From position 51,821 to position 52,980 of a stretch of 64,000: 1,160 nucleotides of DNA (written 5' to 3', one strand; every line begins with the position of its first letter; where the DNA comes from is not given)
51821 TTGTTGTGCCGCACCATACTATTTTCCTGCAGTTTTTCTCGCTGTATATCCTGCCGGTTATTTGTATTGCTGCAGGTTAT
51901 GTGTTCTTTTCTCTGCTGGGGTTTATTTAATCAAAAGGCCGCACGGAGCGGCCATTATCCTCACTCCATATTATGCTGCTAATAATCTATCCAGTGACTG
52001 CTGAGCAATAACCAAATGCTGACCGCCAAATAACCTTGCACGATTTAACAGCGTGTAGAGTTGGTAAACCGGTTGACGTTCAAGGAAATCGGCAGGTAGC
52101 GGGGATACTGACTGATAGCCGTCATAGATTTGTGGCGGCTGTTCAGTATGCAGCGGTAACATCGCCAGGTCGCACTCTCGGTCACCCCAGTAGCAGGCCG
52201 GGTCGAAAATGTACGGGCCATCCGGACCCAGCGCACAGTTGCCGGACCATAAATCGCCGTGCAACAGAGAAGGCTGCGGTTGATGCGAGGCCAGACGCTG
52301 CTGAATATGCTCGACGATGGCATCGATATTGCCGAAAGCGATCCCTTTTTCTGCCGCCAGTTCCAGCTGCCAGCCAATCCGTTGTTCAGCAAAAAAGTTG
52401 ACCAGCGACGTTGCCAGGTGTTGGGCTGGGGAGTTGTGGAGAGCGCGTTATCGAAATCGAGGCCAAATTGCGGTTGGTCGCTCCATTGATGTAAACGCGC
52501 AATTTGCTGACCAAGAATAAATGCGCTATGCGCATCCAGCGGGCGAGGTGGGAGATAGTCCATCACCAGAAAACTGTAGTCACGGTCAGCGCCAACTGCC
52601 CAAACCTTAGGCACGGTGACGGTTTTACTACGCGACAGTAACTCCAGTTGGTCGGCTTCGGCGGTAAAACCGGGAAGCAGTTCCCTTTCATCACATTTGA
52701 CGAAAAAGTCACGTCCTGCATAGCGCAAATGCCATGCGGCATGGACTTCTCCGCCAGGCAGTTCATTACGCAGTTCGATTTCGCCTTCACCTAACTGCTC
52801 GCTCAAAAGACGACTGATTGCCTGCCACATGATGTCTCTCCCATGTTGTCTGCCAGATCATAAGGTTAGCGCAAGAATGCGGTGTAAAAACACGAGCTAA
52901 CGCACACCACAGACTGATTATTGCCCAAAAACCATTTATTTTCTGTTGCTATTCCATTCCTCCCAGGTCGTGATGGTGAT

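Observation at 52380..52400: yniA split by a single-base deletion in an A/T homopolymer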

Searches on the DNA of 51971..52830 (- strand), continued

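Call 47: search_dna_similar(query=L002:1-6080:+, collection=ecoli_genomes, mode=near, max_rows=25)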
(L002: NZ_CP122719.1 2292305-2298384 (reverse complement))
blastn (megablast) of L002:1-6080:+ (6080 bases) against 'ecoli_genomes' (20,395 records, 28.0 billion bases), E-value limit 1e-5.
Records with a match: 5424; places in all: 5430; records where one place covers at least 80% of the query: 5417.
Genomes with a match: 5424 of 5426; with a place that covers at least 80% of the query: 5417. Places per genome that has any: lowest 1, median 1, highest 2. On chromosomes: 5428 places; on plasmids: 2.
Best place of each record, by identity: >=99% 360; 95-99% 5064.
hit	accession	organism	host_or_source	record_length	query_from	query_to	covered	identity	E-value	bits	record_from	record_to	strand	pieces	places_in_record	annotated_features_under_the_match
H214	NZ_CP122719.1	Escherichia coli strain ETEC1748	Sus scrofa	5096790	1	6080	100%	100.0%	0e+0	11228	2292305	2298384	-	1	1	pfkB: 6-phosphofructokinase II | yniA: fructosamine kinase family protein | ydiY: DUF481 domain-containing protein | hxpB: hexitol phosphatase HxpB | ydjM: metal-dependent hydrolase | and 4 other names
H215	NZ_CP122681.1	Escherichia coli strain ETEC4068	Sus scrofa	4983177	1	6080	100%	100.0%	0e+0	11228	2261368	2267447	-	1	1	pfkB: 6-phosphofructokinase II | yniA: fructosamine kinase family protein | ydiY: DUF481 domain-containing protein | hxpB: hexitol phosphatase HxpB | ydjM: metal-dependent hydrolase | and 4 other names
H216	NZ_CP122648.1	Escherichia coli strain ETEC4077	Sus scrofa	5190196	1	6080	100%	100.0%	0e+0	11228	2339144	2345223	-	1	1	pfkB: 6-phosphofructokinase II | yniA: fructosamine kinase family protein | ydiY: DUF481 domain-containing protein | hxpB: hexitol phosphatase HxpB | ydjM: metal-dependent hydrolase | and 4 other names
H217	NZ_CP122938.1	Escherichia coli strain ETEC1701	Sus scrofa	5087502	1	6080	100%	100.0%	0e+0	11228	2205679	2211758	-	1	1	pfkB: 6-phosphofructokinase II | yniA: fructosamine kinase family protein | ydiY: DUF481 domain-containing protein | hxpB: hexitol phosphatase HxpB | ydjM: metal-dependent hydrolase | and 4 other names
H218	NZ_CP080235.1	Escherichia coli O139:H1 strain W13-16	Sus scrofa scrofa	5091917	1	6080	100%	100.0%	0e+0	11223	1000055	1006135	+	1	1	pfkB: 6-phosphofructokinase II | yniA: fructosamine kinase family protein | ydiY: DUF481 domain-containing protein | hxpB: hexitol phosphatase HxpB | ydjM: metal-dependent hydrolase | and 4 other names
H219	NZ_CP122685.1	Escherichia coli strain ETEC4067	Sus scrofa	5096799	1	6080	100%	100.0%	0e+0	11223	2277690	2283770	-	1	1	pfkB: 6-phosphofructokinase II | yniA: fructosamine kinase family protein | ydiY: DUF481 domain-containing protein | hxpB: hexitol phosphatase HxpB | ydjM: metal-dependent hydrolase | and 4 other names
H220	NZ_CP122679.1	Escherichia coli strain ETEC4069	Sus scrofa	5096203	1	6080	100%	100.0%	0e+0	11223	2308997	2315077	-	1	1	pfkB: 6-phosphofructokinase II | yniA: fructosamine kinase family protein | ydiY: DUF481 domain-containing protein | hxpB: hexitol phosphatase HxpB | ydjM: metal-dependent hydrolase | and 4 other names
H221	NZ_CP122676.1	Escherichia coli strain ETEC4070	Sus scrofa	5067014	1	6080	100%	100.0%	0e+0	11223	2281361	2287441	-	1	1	pfkB: 6-phosphofructokinase II | yniA: fructosamine kinase family protein | ydiY: DUF481 domain-containing protein | hxpB: hexitol phosphatase HxpB | ydjM: metal-dependent hydrolase | and 4 other names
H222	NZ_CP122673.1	Escherichia coli strain ETEC4071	Sus scrofa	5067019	1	6080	100%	100.0%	0e+0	11223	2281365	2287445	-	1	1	pfkB: 6-phosphofructokinase II | yniA: fructosamine kinase family protein | ydiY: DUF481 domain-containing protein | hxpB: hexitol phosphatase HxpB | ydjM: metal-dependent hydrolase | and 4 other names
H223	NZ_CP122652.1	Escherichia coli strain ETEC4075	Sus scrofa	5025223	1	6080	100%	100.0%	0e+0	11223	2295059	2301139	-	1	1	pfkB: 6-phosphofructokinase II | yniA: fructosamine kinase family protein | ydiY: DUF481 domain-containing protein | hxpB: hexitol phosphatase HxpB | ydjM: metal-dependent hydrolase | and 4 other names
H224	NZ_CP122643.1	Escherichia coli strain ETEC4079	Sus scrofa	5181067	1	6080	100%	100.0%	0e+0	11223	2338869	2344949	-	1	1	pfkB: 6-phosphofructokinase II | yniA: fructosamine kinase family protein | ydiY: DUF481 domain-containing protein | hxpB: hexitol phosphatase HxpB | ydjM: metal-dependent hydrolase | and 4 other names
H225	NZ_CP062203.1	Escherichia coli strain K_EC180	swine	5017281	1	6080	100%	100.0%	0e+0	11217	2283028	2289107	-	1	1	pfkB: 6-phosphofructokinase II | yniA: fructosamine kinase family protein | ydiY: DUF481 domain-containing protein | hxpB: hexitol phosphatase HxpB | ydjM: metal-dependent hydrolase | and 4 other names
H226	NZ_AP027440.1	Escherichia coli strain EC556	Sus scrofa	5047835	1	6080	100%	100.0%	0e+0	11217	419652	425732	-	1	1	pfkB: 6-phosphofructokinase II | yniA: fructosamine kinase family protein | ydiY: DUF481 domain-containing protein | hxpB: hexitol phosphatase HxpB | ydjM: metal-dependent hydrolase | and 4 other names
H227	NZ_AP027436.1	Escherichia coli strain EC571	Sus scrofa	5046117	1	6080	100%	100.0%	0e+0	11217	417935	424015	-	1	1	pfkB: 6-phosphofructokinase II | yniA: fructosamine kinase family protein | ydiY: DUF481 domain-containing protein | hxpB: hexitol phosphatase HxpB | ydjM: metal-dependent hydrolase | and 4 other names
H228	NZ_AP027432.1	Escherichia coli strain EC581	Sus scrofa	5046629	1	6080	100%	100.0%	0e+0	11217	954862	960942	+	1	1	pfkB: 6-phosphofructokinase II | yniA: fructosamine kinase family protein | ydiY: DUF481 domain-containing protein | hxpB: hexitol phosphatase HxpB | ydjM: metal-dependent hydrolase | and 4 other names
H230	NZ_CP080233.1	Escherichia coli O139:H1 strain P15-25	Sus scrofa domesticus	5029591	1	6080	100%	100.0%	0e+0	11212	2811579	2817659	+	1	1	pfkB: 6-phosphofructokinase II | yniA: fructosamine kinase family protein | ydiY: DUF481 domain-containing protein | hxpB: hexitol phosphatase HxpB | ydjM: metal-dependent hydrolase | and 4 other names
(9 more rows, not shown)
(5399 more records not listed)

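Call 48: search_dna_similar(query=L014:2900-10200:+, collection=ecoli_genomes, mode=near, max_rows=20)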
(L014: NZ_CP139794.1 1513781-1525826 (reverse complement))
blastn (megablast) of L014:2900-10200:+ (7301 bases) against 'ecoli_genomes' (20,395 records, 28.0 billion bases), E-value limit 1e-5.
Records with a match: 5424; places in all: 5433; records where one place covers at least 80% of the query: 5417.
Genomes with a match: 5424 of 5426; with a place that covers at least 80% of the query: 5417. Places per genome that has any: lowest 1, median 1, highest 2. On chromosomes: 5431 places; on plasmids: 2.
Best place of each record, by identity: >=99% 1035; 95-99% 4389.
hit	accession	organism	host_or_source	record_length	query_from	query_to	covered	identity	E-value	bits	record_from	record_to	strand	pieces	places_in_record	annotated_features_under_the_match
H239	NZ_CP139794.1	Escherichia coli strain Nord8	Homo sapiens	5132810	1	7301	100%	100.0%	0e+0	13483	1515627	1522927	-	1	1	tcyP: cystine/sulfocysteine:cation symporter | pfkB: 6-phosphofructokinase II | yniA: fructosamine kinase family protein | ydiY: DUF481 domain-containing protein | hxpB: hexitol phosphatase HxpB | and 5 other names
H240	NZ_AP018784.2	Escherichia coli strain SK1144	-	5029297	1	7301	100%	100.0%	0e+0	13474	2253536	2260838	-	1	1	tcyP: cystine/sulfocysteine:cation symporter | pfkB: 6-phosphofructokinase II | yniA: fructosamine kinase family protein | ydiY: DUF481 domain-containing protein | hxpB: hexitol phosphatase HxpB | and 5 other names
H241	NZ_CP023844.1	Escherichia coli strain 4/1-1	Homo sapiens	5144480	1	7301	100%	100.0%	0e+0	13474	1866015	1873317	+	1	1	tcyP: cystine/sulfocysteine:cation symporter | pfkB: 6-phosphofructokinase II | yniA: fructosamine kinase family protein | ydiY: DUF481 domain-containing protein | hxpB: hexitol phosphatase HxpB | and 5 other names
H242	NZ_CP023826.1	Escherichia coli strain 4/4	Homo sapiens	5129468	1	7301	100%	100.0%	0e+0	13474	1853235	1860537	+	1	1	tcyP: cystine/sulfocysteine:cation symporter | pfkB: 6-phosphofructokinase II | yniA: fructosamine kinase family protein | ydiY: DUF481 domain-containing protein | hxpB: hexitol phosphatase HxpB | and 5 other names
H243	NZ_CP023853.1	Escherichia coli strain 2/0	Homo sapiens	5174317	1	7301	100%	100.0%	0e+0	13474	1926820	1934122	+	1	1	tcyP: cystine/sulfocysteine:cation symporter | pfkB: 6-phosphofructokinase II | yniA: fructosamine kinase family protein | ydiY: DUF481 domain-containing protein | hxpB: hexitol phosphatase HxpB | and 5 other names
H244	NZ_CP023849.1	Escherichia coli strain 4/0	Homo sapiens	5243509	1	7301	100%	100.0%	0e+0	13474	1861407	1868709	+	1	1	tcyP: cystine/sulfocysteine:cation symporter | pfkB: 6-phosphofructokinase II | yniA: fructosamine kinase family protein | ydiY: DUF481 domain-containing protein | hxpB: hexitol phosphatase HxpB | and 5 other names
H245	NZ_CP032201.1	Escherichia coli strain AR_0086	missing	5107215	1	7301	100%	100.0%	0e+0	13474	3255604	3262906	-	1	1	tcyP: cystine/sulfocysteine:cation symporter | pfkB: 6-phosphofructokinase II | yniA: fructosamine kinase family protein | ydiY: DUF481 domain-containing protein | hxpB: hexitol phosphatase HxpB | and 5 other names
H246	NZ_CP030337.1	Escherichia coli strain AR_451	missing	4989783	1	7301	100%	100.0%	0e+0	13474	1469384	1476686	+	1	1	tcyP: cystine/sulfocysteine:cation symporter | pfkB: 6-phosphofructokinase II | yniA: fructosamine kinase family protein | ydiY: DUF481 domain-containing protein | hxpB: hexitol phosphatase HxpB | and 5 other names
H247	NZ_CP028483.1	Escherichia coli strain E41-1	Homo sapiens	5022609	1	7301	100%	100.0%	0e+0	13474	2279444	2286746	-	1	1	tcyP: cystine/sulfocysteine:cation symporter | pfkB: 6-phosphofructokinase II | yniA: fructosamine kinase family protein | ydiY: DUF481 domain-containing protein | hxpB: hexitol phosphatase HxpB | and 5 other names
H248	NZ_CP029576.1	Escherichia coli strain DA33135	Homo sapiens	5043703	1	7301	100%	100.0%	0e+0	13474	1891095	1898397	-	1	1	tcyP: cystine/sulfocysteine:cation symporter | pfkB: 6-phosphofructokinase II | yniA: fructosamine kinase family protein | ydiY: DUF481 domain-containing protein | hxpB: hexitol phosphatase HxpB | and 5 other names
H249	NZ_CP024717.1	Escherichia coli strain LS4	Bos mutus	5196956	1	7301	100%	100.0%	0e+0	13474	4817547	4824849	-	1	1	tcyP: cystine/sulfocysteine:cation symporter | pfkB: 6-phosphofructokinase II | yniA: fructosamine kinase family protein | ydiY: DUF481 domain-containing protein | hxpB: hexitol phosphatase HxpB | and 5 other names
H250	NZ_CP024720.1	Escherichia coli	Bos mutus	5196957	1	7301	100%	100.0%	0e+0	13474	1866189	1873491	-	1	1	tcyP: cystine/sulfocysteine:cation symporter | pfkB: 6-phosphofructokinase II | yniA: fructosamine kinase family protein | ydiY: DUF481 domain-containing protein | hxpB: hexitol phosphatase HxpB | and 5 other names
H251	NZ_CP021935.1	Escherichia coli strain AR_0055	missing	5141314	1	7301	100%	100.0%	0e+0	13474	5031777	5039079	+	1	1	tcyP: cystine/sulfocysteine:cation symporter | pfkB: 6-phosphofructokinase II | yniA: fructosamine kinase family protein | ydiY: DUF481 domain-containing protein | hxpB: hexitol phosphatase HxpB | and 5 other names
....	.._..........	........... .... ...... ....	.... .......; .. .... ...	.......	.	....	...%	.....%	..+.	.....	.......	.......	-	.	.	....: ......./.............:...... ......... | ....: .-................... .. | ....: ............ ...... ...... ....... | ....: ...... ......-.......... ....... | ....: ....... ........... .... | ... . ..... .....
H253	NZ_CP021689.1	Escherichia coli strain AR_0058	missing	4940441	1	7301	100%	100.0%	0e+0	13474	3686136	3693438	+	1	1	tcyP: cystine/sulfocysteine:cation symporter | pfkB: 6-phosphofructokinase II | yniA: fructosamine kinase family protein | ydiY: DUF481 domain-containing protein | hxpB: hexitol phosphatase HxpB | and 5 other names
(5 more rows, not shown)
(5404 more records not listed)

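Call 49: get_annotated_region(hit=H214, flank=20000)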
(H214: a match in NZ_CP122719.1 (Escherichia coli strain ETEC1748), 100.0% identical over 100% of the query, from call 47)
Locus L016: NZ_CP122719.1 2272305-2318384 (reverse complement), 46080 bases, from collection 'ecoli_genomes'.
description: Escherichia coli strain ETEC1748 chromosome, complete genome
organism: Escherichia coli strain ETEC1748 (NCBI taxid 562)
replicon: chromosome; assembly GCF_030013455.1
host: Sus scrofa; source: feces; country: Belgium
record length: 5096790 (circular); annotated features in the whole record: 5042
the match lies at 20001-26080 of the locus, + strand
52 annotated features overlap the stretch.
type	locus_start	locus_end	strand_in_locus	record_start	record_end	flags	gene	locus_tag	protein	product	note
CDS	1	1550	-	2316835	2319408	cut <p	-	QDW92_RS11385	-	phage tail tape measure protein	incomplete; partial in the middle of a contig; missing N-terminus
CDS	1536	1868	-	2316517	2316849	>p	-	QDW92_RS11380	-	transposase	incomplete; partial in the middle of a contig; missing C-terminus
CDS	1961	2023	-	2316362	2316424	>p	-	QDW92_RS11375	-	hypothetical protein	incomplete; partial in the middle of a contig; missing C-terminus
CDS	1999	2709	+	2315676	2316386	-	-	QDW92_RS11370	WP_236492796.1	contractile injection system protein, VgrG/Pvc8 family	-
CDS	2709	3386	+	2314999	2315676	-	tnpA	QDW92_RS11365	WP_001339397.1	IS66-like element accessory protein TnpA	-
CDS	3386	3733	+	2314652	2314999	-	tnpB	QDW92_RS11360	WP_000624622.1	IS66 family insertion sequence element accessory protein TnpB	TnpB, as the term is used for proteins encoded by IS66 family insertion elements, is considered an accessory protein, ...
CDS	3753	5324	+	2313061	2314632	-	-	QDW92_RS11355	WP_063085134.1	IS66-like element ISCro1 family transposase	-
CDS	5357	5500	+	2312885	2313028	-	-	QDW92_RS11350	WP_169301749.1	hypothetical protein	-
CDS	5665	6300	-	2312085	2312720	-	hxsA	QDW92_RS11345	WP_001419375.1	His-Xaa-Ser repeat protein HxsA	-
CDS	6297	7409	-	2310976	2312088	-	hxsC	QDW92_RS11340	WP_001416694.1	His-Xaa-Ser system radical SAM maturase HxsC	-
CDS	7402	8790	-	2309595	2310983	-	hxsB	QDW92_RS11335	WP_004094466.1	His-Xaa-Ser system radical SAM maturase HxsB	-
CDS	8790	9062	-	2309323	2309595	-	hxsD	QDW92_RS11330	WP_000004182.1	His-Xaa-Ser system protein HxsD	-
CDS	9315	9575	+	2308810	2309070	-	-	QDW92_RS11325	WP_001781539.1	ogr/Delta-like zinc finger family protein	-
CDS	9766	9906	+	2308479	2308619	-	-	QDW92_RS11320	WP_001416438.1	Hok/Gef family protein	-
CDS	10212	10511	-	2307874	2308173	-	ihfA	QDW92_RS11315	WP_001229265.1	integration host factor subunit alpha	-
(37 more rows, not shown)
